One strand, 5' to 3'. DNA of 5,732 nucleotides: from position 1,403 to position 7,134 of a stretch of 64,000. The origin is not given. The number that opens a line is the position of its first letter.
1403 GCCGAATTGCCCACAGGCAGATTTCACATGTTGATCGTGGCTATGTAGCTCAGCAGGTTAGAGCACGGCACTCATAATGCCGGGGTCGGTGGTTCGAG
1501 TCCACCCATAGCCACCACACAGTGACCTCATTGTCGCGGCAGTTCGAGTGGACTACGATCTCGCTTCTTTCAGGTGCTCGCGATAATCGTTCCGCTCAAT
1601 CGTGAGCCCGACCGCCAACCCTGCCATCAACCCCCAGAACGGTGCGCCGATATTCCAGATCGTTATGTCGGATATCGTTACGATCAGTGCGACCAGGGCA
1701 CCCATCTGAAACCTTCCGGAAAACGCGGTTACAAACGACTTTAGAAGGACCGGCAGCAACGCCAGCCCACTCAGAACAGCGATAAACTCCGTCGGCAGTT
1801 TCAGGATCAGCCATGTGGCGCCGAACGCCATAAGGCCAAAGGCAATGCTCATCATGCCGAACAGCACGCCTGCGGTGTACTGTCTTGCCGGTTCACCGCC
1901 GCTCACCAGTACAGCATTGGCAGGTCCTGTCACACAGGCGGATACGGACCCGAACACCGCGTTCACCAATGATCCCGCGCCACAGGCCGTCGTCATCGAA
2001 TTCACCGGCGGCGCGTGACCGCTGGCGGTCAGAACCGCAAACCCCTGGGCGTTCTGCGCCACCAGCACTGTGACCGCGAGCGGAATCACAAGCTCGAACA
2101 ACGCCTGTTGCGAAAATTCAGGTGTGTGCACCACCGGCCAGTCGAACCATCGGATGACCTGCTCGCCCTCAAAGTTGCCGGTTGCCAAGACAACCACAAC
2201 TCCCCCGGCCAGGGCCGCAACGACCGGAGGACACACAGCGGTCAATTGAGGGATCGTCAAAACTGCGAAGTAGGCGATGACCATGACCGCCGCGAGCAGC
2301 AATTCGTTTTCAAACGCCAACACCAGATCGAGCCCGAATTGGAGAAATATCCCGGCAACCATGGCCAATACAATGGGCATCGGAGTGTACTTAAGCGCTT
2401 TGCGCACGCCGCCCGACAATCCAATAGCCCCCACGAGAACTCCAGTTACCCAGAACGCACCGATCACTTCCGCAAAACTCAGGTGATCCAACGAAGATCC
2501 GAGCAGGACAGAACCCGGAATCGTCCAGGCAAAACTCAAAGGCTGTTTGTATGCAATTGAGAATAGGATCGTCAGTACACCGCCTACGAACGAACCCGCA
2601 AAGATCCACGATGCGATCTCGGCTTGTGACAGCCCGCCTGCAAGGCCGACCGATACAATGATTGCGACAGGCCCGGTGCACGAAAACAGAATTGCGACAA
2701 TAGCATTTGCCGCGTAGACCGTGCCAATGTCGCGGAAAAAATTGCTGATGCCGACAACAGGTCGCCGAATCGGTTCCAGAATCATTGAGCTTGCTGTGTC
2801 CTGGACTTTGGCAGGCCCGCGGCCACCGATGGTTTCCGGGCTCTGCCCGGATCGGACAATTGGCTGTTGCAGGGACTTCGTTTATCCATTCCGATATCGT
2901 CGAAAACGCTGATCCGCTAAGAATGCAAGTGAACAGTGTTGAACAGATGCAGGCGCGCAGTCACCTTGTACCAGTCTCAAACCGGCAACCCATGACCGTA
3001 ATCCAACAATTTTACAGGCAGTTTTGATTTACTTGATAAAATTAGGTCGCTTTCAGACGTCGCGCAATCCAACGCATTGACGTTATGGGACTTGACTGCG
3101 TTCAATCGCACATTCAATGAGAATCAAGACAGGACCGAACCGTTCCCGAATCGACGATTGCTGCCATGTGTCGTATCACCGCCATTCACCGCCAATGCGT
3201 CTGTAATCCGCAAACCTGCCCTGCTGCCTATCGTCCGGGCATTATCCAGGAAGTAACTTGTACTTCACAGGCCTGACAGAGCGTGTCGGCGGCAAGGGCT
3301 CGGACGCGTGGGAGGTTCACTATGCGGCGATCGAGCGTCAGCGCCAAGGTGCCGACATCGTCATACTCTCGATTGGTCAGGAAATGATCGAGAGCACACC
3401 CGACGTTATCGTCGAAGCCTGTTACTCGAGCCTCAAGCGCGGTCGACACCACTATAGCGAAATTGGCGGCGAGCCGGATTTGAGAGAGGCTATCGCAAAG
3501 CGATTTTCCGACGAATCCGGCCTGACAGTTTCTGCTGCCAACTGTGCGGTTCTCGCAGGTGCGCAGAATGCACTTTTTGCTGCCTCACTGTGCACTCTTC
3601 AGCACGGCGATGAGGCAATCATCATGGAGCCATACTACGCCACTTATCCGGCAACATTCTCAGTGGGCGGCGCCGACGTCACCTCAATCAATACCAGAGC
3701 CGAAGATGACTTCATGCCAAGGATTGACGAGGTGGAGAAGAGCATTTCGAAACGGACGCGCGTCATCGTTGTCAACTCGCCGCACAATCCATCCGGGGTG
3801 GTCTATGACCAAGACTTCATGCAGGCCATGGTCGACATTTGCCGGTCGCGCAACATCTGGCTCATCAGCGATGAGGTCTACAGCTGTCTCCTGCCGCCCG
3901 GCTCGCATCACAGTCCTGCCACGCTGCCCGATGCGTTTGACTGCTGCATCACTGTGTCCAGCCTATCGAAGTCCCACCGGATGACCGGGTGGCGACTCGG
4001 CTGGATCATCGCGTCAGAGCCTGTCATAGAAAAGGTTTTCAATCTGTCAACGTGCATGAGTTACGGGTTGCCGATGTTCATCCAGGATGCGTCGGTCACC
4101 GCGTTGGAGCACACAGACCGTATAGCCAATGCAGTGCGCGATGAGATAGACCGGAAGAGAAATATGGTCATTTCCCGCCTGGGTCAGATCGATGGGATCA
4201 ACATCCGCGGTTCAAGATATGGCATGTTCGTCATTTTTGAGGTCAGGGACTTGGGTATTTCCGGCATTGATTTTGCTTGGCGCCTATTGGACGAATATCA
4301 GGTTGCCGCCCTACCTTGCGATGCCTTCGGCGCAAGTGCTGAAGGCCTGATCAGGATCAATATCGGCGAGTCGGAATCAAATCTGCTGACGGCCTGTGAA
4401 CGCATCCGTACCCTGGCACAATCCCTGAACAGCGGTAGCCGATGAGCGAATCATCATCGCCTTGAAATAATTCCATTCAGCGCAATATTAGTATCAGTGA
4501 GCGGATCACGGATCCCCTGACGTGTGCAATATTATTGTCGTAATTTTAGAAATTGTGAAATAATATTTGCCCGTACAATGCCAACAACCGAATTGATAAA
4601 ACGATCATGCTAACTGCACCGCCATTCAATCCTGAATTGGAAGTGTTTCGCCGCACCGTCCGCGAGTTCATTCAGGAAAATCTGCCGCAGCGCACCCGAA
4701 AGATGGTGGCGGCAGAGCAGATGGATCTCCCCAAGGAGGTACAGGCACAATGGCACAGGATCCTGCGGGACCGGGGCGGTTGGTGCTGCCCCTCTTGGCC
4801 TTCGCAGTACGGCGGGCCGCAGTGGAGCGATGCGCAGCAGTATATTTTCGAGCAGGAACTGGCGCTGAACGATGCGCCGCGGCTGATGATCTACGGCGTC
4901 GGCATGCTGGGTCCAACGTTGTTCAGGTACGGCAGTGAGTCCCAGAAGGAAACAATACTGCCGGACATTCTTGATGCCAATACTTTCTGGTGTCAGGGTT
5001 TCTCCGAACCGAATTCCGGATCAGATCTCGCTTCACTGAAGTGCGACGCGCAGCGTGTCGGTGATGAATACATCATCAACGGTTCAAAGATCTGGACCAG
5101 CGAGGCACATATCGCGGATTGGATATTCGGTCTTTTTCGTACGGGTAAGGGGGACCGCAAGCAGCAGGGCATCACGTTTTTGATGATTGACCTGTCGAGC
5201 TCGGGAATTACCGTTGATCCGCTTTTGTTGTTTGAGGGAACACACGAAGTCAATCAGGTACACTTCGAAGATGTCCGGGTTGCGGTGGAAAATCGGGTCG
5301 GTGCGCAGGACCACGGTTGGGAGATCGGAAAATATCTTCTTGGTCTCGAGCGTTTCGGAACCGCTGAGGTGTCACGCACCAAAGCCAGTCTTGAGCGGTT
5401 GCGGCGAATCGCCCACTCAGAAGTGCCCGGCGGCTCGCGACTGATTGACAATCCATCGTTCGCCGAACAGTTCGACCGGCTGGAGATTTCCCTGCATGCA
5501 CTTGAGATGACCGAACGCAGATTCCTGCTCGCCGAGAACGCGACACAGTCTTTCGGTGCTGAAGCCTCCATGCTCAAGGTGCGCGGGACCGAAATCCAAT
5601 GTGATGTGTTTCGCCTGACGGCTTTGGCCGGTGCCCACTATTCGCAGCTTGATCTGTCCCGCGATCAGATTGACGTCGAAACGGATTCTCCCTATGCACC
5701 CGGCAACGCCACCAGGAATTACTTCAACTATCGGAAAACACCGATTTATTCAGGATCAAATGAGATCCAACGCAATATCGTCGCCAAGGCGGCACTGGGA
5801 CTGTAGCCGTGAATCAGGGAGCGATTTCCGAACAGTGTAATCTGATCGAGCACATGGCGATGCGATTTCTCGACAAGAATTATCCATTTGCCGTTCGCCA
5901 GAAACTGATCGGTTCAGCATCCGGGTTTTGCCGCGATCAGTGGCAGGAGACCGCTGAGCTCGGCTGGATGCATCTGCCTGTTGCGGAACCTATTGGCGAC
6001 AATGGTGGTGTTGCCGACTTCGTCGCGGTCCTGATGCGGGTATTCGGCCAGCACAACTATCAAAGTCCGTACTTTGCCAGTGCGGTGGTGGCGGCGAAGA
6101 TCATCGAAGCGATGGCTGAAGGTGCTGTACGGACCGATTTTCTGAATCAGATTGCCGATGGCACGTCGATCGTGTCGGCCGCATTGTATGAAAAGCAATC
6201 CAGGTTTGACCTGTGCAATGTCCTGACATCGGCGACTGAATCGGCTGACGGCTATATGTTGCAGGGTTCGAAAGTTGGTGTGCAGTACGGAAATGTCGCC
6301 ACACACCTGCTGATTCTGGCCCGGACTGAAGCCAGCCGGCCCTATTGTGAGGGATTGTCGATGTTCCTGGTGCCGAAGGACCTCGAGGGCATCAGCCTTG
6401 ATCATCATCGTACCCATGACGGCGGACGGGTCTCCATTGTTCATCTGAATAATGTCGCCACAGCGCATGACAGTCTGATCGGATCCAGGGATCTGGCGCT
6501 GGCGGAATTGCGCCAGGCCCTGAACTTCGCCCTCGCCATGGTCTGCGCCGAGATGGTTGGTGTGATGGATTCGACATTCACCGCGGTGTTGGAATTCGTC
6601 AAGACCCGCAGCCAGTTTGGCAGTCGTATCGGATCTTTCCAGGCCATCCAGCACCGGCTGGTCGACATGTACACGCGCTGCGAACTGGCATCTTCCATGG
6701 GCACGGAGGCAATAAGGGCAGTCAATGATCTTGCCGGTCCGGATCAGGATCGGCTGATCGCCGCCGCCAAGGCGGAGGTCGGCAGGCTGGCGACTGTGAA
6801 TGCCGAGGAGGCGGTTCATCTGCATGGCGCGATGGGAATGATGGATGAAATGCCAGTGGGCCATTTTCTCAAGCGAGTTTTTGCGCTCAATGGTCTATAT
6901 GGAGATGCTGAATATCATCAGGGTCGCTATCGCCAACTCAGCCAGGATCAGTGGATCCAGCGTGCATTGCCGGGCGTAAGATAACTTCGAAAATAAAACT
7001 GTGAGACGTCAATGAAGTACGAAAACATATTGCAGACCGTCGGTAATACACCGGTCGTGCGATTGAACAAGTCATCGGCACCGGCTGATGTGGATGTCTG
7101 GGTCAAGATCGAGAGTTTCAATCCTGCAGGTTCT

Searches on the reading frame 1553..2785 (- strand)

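Call 76: search_protein_families(library=pfam, proteins=[window:1553-2785:-], max_evalue=0.00001)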
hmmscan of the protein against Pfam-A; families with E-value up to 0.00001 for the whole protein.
window:1553-2785:- (410 aa): 1 family
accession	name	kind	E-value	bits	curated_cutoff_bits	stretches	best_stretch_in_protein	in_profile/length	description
PF03594.19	BenE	-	7.5e-68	229.6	27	1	28-392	11-375/378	Benzoate membrane transport protein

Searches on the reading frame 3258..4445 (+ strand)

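Call 76: search_protein_families(library=pfam, proteins=[window:3258-4445:+], max_evalue=0.00001)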
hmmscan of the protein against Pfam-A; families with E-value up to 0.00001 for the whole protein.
window:3258-4445:+ (395 aa): 2 families
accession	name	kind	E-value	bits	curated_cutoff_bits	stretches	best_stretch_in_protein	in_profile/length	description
PF00155.27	Aminotran_1_2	-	8.7e-59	200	19.7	1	34-383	3-361/361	Aminotransferase class I and II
PF01053.26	Cys_Met_Meta_PP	-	3.5e-06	26.2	27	1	92-208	66-176/381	Cys/Met metabolism PLP-dependent enzyme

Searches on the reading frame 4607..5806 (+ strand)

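Call 76: search_protein_families(library=pfam, proteins=[window:4607-5806:+], max_evalue=0.00001)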
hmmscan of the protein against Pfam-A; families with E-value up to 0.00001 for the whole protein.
window:4607-5806:+ (399 aa): 3 families
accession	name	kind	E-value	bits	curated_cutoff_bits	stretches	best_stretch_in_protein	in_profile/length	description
PF02770.24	Acyl-CoA_dh_M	-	3.7e-18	65.9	33.3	1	129-223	1-97/97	Acyl-CoA dehydrogenase, middle domain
PF02771.21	Acyl-CoA_dh_N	-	1.3e-15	58.2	22.9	1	9-123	2-111/113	Acyl-CoA dehydrogenase, N-terminal domain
PF00441.29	Acyl-CoA_dh_1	-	2.3e-14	54.2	22.4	1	236-396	2-149/150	Acyl-CoA dehydrogenase, C-terminal domain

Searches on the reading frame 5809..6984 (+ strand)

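Call 76: search_protein_families(library=pfam, proteins=[window:5809-6984:+], max_evalue=0.00001)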
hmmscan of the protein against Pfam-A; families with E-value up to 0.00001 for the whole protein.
window:5809-6984:+ (391 aa): 2 families
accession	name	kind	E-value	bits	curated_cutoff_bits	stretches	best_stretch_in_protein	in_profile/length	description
PF00441.29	Acyl-CoA_dh_1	-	1.3e-23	84.2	22.4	1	236-370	9-141/150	Acyl-CoA dehydrogenase, C-terminal domain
PF02770.24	Acyl-CoA_dh_M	-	2.5e-10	40.8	33.3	1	125-206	3-84/97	Acyl-CoA dehydrogenase, middle domain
